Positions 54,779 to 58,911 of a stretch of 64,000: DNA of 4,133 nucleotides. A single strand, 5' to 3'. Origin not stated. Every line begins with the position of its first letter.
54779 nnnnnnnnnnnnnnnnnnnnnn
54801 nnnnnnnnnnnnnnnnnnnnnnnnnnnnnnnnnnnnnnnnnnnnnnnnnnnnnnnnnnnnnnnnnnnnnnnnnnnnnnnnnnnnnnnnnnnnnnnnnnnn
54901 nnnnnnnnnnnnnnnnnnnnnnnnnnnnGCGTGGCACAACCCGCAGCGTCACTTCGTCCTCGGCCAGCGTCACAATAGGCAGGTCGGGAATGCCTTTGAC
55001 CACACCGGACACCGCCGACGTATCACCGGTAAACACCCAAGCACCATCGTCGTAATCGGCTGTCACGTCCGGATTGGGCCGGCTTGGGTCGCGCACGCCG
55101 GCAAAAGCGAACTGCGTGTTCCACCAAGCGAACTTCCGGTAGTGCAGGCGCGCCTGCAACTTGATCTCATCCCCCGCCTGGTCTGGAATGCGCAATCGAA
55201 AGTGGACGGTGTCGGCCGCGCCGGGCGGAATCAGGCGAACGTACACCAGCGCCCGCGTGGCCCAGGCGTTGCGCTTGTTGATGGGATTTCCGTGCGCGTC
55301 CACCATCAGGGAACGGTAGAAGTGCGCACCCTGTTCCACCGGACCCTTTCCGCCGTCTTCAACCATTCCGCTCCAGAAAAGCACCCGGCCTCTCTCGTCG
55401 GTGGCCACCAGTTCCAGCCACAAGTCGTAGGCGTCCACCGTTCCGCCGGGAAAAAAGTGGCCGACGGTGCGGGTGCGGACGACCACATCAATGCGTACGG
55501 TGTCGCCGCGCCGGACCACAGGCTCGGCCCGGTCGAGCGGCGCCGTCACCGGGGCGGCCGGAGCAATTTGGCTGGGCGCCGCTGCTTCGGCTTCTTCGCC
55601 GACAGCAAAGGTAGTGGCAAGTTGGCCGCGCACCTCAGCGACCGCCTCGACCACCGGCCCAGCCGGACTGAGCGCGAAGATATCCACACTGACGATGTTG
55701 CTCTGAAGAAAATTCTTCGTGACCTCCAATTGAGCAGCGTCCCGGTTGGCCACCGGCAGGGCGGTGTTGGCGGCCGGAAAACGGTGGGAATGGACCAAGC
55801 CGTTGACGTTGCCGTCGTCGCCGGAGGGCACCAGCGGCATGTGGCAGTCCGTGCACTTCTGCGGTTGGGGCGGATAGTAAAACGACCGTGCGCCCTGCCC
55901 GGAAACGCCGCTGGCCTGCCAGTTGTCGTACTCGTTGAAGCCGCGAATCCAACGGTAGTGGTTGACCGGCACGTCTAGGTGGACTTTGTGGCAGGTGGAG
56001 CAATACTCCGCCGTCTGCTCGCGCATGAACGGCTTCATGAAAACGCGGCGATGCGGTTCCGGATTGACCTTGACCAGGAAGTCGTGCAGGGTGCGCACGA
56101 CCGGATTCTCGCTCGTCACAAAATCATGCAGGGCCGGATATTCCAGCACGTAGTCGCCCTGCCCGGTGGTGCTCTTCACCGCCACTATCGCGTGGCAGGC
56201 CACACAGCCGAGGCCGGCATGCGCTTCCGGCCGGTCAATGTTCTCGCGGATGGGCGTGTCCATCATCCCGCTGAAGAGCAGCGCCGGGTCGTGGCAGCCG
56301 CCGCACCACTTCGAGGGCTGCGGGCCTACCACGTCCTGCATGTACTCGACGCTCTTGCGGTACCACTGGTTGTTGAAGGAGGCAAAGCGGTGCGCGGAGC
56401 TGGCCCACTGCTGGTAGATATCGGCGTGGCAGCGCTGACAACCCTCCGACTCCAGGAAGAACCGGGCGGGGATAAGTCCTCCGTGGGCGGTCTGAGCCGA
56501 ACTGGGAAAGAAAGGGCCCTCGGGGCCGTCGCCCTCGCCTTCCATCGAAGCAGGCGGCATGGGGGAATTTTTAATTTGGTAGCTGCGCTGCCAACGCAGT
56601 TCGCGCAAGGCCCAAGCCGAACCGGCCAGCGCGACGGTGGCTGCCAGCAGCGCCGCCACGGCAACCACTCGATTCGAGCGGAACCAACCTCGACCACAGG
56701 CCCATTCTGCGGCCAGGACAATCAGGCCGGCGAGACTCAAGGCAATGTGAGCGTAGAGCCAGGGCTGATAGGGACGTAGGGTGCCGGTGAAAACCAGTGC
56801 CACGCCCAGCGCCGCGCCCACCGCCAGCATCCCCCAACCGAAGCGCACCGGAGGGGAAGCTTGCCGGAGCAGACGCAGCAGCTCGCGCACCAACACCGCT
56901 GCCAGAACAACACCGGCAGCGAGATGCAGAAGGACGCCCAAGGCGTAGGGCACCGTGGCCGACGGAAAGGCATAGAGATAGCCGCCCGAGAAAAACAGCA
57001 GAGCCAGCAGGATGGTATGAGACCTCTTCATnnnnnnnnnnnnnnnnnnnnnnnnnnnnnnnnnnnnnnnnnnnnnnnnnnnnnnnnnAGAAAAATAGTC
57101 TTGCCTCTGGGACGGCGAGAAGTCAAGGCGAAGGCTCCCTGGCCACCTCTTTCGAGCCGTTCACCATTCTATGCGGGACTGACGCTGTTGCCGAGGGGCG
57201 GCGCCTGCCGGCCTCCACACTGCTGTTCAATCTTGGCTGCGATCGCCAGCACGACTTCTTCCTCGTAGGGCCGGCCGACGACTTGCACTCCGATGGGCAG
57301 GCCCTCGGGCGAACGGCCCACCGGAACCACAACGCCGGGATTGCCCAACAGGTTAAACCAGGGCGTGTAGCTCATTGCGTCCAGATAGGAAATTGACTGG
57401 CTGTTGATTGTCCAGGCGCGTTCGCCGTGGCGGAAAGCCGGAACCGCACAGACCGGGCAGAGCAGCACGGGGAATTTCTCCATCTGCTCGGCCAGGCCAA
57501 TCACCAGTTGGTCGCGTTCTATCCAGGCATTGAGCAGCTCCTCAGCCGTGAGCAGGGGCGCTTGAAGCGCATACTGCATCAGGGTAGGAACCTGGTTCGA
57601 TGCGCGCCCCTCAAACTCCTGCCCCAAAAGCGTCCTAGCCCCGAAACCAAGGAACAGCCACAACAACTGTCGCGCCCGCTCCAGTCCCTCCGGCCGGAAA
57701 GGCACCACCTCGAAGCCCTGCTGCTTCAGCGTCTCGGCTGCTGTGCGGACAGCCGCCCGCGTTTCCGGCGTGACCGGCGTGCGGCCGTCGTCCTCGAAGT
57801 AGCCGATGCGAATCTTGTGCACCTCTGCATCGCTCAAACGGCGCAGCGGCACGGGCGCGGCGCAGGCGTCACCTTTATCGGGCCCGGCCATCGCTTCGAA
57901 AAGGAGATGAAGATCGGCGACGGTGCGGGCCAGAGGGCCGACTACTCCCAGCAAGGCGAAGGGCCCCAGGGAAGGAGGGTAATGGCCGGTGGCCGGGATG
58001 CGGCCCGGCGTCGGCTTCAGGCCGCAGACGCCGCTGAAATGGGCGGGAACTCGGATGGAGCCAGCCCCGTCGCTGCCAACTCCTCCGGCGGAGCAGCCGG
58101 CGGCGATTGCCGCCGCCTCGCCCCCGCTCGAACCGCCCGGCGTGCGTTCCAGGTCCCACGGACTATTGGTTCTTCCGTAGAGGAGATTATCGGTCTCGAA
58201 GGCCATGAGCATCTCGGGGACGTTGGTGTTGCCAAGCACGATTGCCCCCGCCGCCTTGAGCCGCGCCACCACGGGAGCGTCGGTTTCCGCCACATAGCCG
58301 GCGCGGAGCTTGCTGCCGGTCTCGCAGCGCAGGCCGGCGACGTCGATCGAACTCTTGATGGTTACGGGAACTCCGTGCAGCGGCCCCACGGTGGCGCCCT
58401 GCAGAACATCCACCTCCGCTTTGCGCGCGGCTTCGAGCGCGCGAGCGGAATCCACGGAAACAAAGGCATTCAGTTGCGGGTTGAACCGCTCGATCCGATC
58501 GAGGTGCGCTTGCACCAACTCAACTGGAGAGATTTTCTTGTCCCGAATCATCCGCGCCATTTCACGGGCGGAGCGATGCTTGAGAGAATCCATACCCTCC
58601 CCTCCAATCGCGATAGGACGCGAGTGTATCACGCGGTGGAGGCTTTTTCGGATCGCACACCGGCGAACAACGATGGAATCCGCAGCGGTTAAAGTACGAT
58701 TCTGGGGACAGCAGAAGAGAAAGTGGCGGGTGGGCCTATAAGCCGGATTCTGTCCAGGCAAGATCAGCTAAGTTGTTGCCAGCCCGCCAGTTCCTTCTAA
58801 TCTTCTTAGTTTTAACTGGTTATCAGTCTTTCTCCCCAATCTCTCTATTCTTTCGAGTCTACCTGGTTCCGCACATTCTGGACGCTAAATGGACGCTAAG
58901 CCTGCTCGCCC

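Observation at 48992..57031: Membrane-anchored pentaheme cytochrome c-TPR fusion translationally coupled to two FG-GAP/ASPIC (CRTAC1-like) propeller proteins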

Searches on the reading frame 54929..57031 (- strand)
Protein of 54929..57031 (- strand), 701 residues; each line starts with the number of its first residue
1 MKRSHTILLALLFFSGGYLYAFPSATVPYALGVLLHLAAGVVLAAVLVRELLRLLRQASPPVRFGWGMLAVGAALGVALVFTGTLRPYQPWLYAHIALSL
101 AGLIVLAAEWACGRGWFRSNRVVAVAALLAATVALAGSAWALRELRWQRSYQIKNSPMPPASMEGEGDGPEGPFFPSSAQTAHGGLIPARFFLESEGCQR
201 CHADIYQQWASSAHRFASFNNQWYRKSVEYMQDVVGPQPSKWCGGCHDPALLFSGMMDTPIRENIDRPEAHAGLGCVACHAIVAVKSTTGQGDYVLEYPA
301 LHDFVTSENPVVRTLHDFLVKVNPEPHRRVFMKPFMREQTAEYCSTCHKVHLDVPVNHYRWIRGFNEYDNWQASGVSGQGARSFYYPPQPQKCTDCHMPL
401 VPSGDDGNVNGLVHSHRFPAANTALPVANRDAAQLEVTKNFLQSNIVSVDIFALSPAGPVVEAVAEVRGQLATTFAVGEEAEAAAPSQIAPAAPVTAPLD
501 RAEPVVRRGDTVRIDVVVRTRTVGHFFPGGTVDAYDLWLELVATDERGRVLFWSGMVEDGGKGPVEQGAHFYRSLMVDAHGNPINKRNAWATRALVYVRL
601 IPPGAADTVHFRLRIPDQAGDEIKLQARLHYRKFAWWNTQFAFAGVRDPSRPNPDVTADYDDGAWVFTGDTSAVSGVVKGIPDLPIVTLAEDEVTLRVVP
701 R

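Call 5: find_homologous_proteins(query=window:54929-57031:-, max_evalue=1e-10)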
Query seq(701 aa) (701 aa): 7986 proteins with E <= 1e-10 among 8000 candidates; the best 120 are listed.
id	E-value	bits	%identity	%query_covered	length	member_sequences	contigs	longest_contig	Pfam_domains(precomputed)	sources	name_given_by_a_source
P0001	0.0e+0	1633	100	100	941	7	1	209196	PF13431.13,PF23914.2,PF13414.13,PF13428.13,PF14559.13,PF13435.12,PF13371.13,PF00515.35,PF12895.14,PF13424.13,PF21033.5,PF13432.13,PF13181.13,PF07719.24,PF13174.13,PF22113.2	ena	-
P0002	0.0e+0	1246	74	100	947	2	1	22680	PF13431.13,PF23914.2,PF25060.1,PF13414.13,PF13176.13,PF13428.13,PF13374.13,PF07721.21,PF14559.13,PF13435.12,PF13371.13,PF00515.35,PF12895.14,PF13424.13,PF13432.13,PF13181.13,PF07719.24,PF13174.13,PF22113.2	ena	-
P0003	0.0e+0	1230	74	98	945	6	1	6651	PF13431.13,PF23914.2,PF13414.13,PF13428.13,PF13374.13,PF14559.13,PF24575.2,PF13435.12,PF13371.13,PF00515.35,PF12895.14,PF13424.13,PF13432.13,PF13181.13,PF07719.24,PF13174.13,PF22113.2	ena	-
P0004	0.0e+0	1229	73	100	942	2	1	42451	PF13431.13,PF23914.2,PF13414.13,PF13428.13,PF13374.13,PF14559.13,PF24575.2,PF13435.12,PF13371.13,PF00515.35,PF13424.13,PF13432.13,PF13181.13,PF07719.24,PF13174.13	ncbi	-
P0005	0.0e+0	1217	74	100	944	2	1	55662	PF13431.13,PF23914.2,PF13414.13,PF13428.13,PF14559.13,PF24575.2,PF13435.12,PF13371.13,PF00515.35,PF12895.14,PF13424.13,PF13432.13,PF13181.13,PF07719.24,PF13174.13,PF22113.2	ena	-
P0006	0.0e+0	1215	73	100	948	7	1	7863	PF13431.13,PF23914.2,PF13414.13,PF13176.13,PF13428.13,PF14522.12,PF14559.13,PF24575.2,PF13435.12,PF13371.13,PF00515.35,PF12895.14,PF13424.13,PF21033.5,PF13432.13,PF13181.13,PF07719.24,PF13174.13,PF22113.2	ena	-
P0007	0.0e+0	1215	73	100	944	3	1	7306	PF13431.13,PF23914.2,PF13414.13,PF13428.13,PF14559.13,PF13435.12,PF13371.13,PF00515.35,PF12895.14,PF13424.13,PF13432.13,PF13181.13,PF07719.24,PF13174.13,PF22113.2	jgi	jgi:tetratricopeptide (TPR) repeat protein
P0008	0.0e+0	1211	73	100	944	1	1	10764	PF13431.13,PF23914.2,PF13414.13,PF13428.13,PF14559.13,PF24575.2,PF13435.12,PF13371.13,PF00515.35,PF12895.14,PF13424.13,PF13432.13,PF13181.13,PF07719.24,PF13174.13,PF20308.5,PF22113.2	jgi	-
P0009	0.0e+0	1201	73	99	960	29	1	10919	PF13431.13,PF23914.2,PF13414.13,PF13428.13,PF14559.13,PF24575.2,PF13435.12,PF13371.13,PF00515.35,PF12895.14,PF13424.13,PF13432.13,PF13181.13,PF07719.24,PF22113.2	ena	-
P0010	0.0e+0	1191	71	100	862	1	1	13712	PF13431.13,PF23914.2,PF13414.13,PF13428.13,PF13374.13,PF07721.21,PF14559.13,PF24575.2,PF13435.12,PF13371.13,PF00515.35,PF13424.13,PF13432.13,PF13181.13,PF07719.24,PF13174.13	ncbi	ncbi:MAG: tetratricopeptide repeat protein, partial [Candidatus Acidiferrales bacterium]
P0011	0.0e+0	1190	72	100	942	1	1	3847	PF13431.13,PF23914.2,PF13414.13,PF13428.13,PF14559.13,PF24575.2,PF13435.12,PF13371.13,PF00515.35,PF12895.14,PF13424.13,PF21033.5,PF13432.13,PF13181.13,PF07719.24,PF13174.13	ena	-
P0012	0.0e+0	1184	72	99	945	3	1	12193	PF13431.13,PF23914.2,PF13414.13,PF13428.13,PF14522.12,PF14559.13,PF13435.12,PF13371.13,PF00515.35,PF13424.13,PF13432.13,PF13181.13,PF07719.24,PF13174.13,PF22113.2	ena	-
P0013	0.0e+0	1183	71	100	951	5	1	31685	PF13431.13,PF23914.2,PF13414.13,PF13176.13,PF13428.13,PF13374.13,PF14559.13,PF24575.2,PF13435.12,PF13371.13,PF00515.35,PF12895.14,PF13424.13,PF13432.13,PF13181.13,PF07719.24,PF13174.13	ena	-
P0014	0.0e+0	1171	72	99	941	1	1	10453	PF13431.13,PF23914.2,PF13414.13,PF13428.13,PF14559.13,PF24575.2,PF13435.12,PF13371.13,PF00515.35,PF12895.14,PF13424.13,PF21033.5,PF13432.13,PF13181.13,PF07719.24,PF13174.13,PF22113.2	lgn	-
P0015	0.0e+0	1167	71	100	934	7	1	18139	PF13431.13,PF23914.2,PF13414.13,PF13428.13,PF14559.13,PF13435.12,PF13371.13,PF00515.35,PF13424.13,PF13432.13,PF13181.13,PF07719.24,PF22113.2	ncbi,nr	ncbi:MAG TPA: tetratricopeptide repeat protein [Candidatus Acidoferrales bacterium]|nr:tetratricopep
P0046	0.0e+0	1095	64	100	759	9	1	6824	PF13435.12,PF22113.2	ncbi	-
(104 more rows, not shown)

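Call 8: find_encoding_contigs(protein=P0001, flank=10000, max_places=3)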
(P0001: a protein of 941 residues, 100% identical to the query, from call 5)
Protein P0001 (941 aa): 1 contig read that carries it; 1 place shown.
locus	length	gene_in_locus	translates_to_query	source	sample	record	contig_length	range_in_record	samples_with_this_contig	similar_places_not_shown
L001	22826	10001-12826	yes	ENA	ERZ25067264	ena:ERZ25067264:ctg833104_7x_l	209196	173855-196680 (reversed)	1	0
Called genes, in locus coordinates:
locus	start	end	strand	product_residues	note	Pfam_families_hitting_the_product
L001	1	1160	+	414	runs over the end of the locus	PF07690:MFS_1, PF12832:MFS_1_like (weak), PF01306:LacY_symp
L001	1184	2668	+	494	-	PF01546:Peptidase_M20, PF07687:M20_dimer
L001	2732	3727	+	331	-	PF26233:NicX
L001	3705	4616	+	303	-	PF07920:DUF1684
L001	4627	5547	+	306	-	PF02558:ApbA, PF08546:ApbA_C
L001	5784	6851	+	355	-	PF01266:DAO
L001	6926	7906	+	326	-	PF02615:Ldh_2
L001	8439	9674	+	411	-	PF01425:Amidase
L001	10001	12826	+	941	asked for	PF13428:TPR_14 (faint), PF13435:Cytochrome_C554 (weak), PF14559:TPR_19, PF13432:TPR_16 (weak), PF14559:TPR_19, PF23914:TPR_CcmH_CycH, PF13432:TPR_16, PF14559:TPR_19 (weak), +11 more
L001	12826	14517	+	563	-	PF01839:FG-GAP (faint), PF13517:FG-GAP_3, PF07593:UnbV_ASPIC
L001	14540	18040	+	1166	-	PF00515:TPR_1 (weak), PF07719:TPR_2 (weak), PF13432:TPR_16, PF23914:TPR_CcmH_CycH (weak), PF14559:TPR_19 (weak), PF00515:TPR_1, PF13517:FG-GAP_3, PF07593:UnbV_ASPIC, +11 more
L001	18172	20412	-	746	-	PF24684:Vgb_lyase (faint), PF07494:Reg_prop (faint)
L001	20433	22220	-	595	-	PF05580:Peptidase_S55 (weak)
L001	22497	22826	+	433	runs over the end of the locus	PF00275:EPSP_synthase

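Call 79: find_encoding_contigs(protein=P0046, flank=6000, max_places=2)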
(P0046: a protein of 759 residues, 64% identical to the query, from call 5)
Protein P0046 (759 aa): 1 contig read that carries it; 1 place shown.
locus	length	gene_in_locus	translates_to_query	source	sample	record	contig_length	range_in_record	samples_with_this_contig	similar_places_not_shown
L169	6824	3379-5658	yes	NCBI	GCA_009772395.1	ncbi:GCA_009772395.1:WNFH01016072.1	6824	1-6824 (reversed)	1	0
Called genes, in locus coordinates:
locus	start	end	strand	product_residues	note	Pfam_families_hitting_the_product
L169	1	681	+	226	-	?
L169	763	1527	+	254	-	PF00106:adh_short, PF08659:KR, PF23441:SDR, PF13561:adh_short_C2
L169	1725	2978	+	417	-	PF01070:FMN_dh, PF00478:IMPDH (weak)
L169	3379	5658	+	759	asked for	PF22113:Mtrc-MtrF_II-IV_dom (faint), PF13435:Cytochrome_C554 (weak)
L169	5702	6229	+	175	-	PF00515:TPR_1 (faint), PF07719:TPR_2 (faint), PF12895:ANAPC3 (weak), PF13371:TPR_9 (faint), PF14559:TPR_19 (weak), PF13432:TPR_16, PF14559:TPR_19, PF13414:TPR_11 (weak), +4 more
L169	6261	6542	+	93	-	-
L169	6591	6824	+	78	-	?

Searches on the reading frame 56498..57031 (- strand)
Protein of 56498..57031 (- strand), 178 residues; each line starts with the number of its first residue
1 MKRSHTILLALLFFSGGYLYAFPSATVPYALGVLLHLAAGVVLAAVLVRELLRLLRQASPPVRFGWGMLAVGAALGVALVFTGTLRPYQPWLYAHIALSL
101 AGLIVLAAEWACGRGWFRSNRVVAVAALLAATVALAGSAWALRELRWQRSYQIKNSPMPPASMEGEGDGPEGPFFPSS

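Call 67: search_protein_families(library=pfam, proteins=[window:56498-57031:-], max_evalue=5)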
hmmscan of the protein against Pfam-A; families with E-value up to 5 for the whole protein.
seq(178 aa): 2 families
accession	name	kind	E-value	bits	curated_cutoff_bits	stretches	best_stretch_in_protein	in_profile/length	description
PF01794.25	Ferric_reduct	-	0.23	12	28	1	32-104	47-119/121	Ferric reductase like transmembrane component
PF01292.26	Ni_hydr_CYTB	-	1.3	9.2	30.1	0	6-140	14-119/179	Prokaryotic cytochrome b561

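Call 73: search_protein_families(library=pfam, alignment_id=A6, max_evalue=10)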
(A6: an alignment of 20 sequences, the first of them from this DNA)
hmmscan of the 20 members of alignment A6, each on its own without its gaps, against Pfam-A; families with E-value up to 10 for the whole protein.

A. member 1, seq(160 aa): 2 families
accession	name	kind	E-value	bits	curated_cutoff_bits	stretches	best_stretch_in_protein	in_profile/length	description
PF01794.25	Ferric_reduct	-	0.052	14.1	28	1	32-104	47-119/121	Ferric reductase like transmembrane component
PF01292.26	Ni_hydr_CYTB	-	1.8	8.7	30.1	0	6-95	14-73/179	Prokaryotic cytochrome b561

B. families by the number of members that match (of 20 scanned): 76 families (the first 25 are shown)
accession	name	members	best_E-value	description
PF01292.26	Ni_hydr_CYTB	6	0.031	Prokaryotic cytochrome b561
PF23600.1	DUF7139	4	0.022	Domain of unknown function (DUF7139)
PF09843.14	DUF2070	4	1.7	Predicted membrane protein (DUF2070)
PF20589.3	DUF6790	2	0.019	Family of unknown function (DUF6790)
PF17555.7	TssN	2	0.03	Type VI secretion system, TssN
PF11239.13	DUF3040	2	0.053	Protein of unknown function (DUF3040)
PF11457.13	DUF3021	2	0.071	Protein of unknown function (DUF3021)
PF12670.12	DUF3792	2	0.084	Protein of unknown function (DUF3792)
PF04123.18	DUF373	2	0.089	Domain of unknown function (DUF373)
PF09990.14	DUF2231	2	0.091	Predicted membrane protein (DUF2231)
PF01529.25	DHHC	2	0.15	DHHC palmitoyltransferase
PF01027.25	Bax1-I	2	0.25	Inhibitor of apoptosis-promoting Bax1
PF18949.5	DUF5693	2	0.54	Family of unknown function (DUF5693)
PF19529.4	DUF6057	2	0.61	Family of unknown function (DUF6057)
PF20136.4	DUF6526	2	1.5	Family of unknown function (DUF6526)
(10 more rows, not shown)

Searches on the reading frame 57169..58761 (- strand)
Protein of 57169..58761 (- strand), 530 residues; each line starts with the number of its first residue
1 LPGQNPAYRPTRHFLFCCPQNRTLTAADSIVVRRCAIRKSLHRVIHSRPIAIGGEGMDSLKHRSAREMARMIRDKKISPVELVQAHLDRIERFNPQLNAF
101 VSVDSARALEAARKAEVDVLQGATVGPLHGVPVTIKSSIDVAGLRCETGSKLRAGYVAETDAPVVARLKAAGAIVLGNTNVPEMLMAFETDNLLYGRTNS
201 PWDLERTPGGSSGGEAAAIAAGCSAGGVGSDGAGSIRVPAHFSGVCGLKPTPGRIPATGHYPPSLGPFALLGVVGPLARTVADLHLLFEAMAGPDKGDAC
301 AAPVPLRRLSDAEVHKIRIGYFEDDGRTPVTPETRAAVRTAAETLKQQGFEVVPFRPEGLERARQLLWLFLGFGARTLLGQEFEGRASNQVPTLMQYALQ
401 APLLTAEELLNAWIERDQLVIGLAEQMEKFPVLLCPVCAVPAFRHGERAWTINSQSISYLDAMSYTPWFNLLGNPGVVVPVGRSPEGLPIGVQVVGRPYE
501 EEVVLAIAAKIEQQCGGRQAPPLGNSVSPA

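Call 3: search_protein_families(library=pfam, proteins=[window:57169-58761:-], max_evalue=0.01)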
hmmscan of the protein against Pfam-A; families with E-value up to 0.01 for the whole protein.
window:57169-58761:- (530 aa): 1 family
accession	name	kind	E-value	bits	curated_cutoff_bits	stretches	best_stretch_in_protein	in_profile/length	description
PF01425.27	Amidase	-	9.1e-110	368.2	27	1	81-505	1-445/445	Amidase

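Call 4: search_protein_families(library=ncbifam, proteins=[window:57169-58761:-], max_evalue=0.01)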
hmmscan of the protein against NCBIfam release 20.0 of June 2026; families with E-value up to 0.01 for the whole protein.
window:57169-58761:- (530 aa): 26 families (the best 25 are shown)
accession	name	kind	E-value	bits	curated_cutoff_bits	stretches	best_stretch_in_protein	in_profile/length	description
NF004816.0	PRK06170.1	equivalog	1.5e-108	363.6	503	1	59-523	8-490/493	amidase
NF005687.0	PRK07487.1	subfamily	1.5e-106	357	428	1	61-516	6-457/468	amidase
NF004815.0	PRK06169.1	equivalog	2.2e-105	352.9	506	1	58-518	5-462/471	amidase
NF005450.0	PRK07042.1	equivalog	5.6e-86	288.9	458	1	58-518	2-455/464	amidase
NF006631.0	PRK09201.1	equivalog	1.9e-82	277.4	461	1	60-514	4-454/466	AtzE family amidohydrolase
TIGR02715.1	amido_AtzE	subfamily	3.8e-79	266.7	425.75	1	66-514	3-447/452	AtzE family amidohydrolase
NF004717.0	PRK06061.1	equivalog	7.9e-79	265.6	498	1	63-516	17-468/483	amidase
NF005686.0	PRK07486.1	subfamily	2.9e-77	260.4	465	1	57-515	8-473/486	amidase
NF009119.0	PRK12470.1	equivalog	1.8e-76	258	498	1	60-513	6-450/462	amidase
NF005688.0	PRK07488.1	equivalog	6.3e-72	243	532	2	58-364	6-296/474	indoleacetamide hydrolase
TIGR00132.1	gatA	equivalog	2.6e-68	230.9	481.1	2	70-356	3-285/466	Asp-tRNA(Asn)/Glu-tRNA(Gln) amidotransferase subunit GatA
NF005899.0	PRK07869.1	equivalog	4.6e-59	200.4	418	1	58-514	10-461/471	amidase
NF006043.0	PRK08186.1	subfamily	1.1e-58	199.1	487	1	63-517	7-450/600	allophanate hydrolase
NF005565.0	PRK07235.1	subfamily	1.8e-56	191.8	545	2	78-353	39-314/506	amidase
NF005099.0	PRK06529.1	equivalog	3.5e-55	187.7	505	1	62-514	3-477/484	amidase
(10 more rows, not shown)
